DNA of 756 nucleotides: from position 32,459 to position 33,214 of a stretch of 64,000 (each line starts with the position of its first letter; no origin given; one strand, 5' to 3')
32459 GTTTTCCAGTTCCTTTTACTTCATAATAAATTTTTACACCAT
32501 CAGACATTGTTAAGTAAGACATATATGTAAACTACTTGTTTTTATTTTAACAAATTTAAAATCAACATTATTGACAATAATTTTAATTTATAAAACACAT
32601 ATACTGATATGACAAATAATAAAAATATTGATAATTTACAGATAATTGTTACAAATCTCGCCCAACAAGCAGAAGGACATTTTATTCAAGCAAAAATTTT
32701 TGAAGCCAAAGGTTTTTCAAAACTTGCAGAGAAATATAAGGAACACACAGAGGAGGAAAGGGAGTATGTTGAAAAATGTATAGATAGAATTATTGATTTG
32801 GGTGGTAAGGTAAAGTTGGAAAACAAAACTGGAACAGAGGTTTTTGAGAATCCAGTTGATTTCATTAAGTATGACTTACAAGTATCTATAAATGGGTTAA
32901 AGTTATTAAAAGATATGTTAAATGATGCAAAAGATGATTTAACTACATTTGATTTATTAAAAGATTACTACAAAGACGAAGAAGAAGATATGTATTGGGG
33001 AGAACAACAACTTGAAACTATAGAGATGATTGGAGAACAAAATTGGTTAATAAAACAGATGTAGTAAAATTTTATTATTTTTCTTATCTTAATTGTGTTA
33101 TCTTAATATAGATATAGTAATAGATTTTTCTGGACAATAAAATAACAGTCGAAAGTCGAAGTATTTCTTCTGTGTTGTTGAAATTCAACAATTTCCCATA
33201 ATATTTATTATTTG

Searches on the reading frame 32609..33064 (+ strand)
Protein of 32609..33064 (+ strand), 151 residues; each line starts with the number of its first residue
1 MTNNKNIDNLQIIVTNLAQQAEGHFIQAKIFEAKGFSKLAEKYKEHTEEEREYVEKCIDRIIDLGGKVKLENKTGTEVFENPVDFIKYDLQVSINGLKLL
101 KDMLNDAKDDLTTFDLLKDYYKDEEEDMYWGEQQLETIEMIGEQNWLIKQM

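Call 39: search_protein_families(library=pfam, proteins=[window:32609-33064:+], max_evalue=0.001)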
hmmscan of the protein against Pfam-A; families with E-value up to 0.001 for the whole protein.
window:32609-33064:+ (151 aa): 1 family
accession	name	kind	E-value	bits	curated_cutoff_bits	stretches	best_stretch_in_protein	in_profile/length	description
PF00210.30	Ferritin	-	7.5e-17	62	24.5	1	27-141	21-142/142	Ferritin-like domain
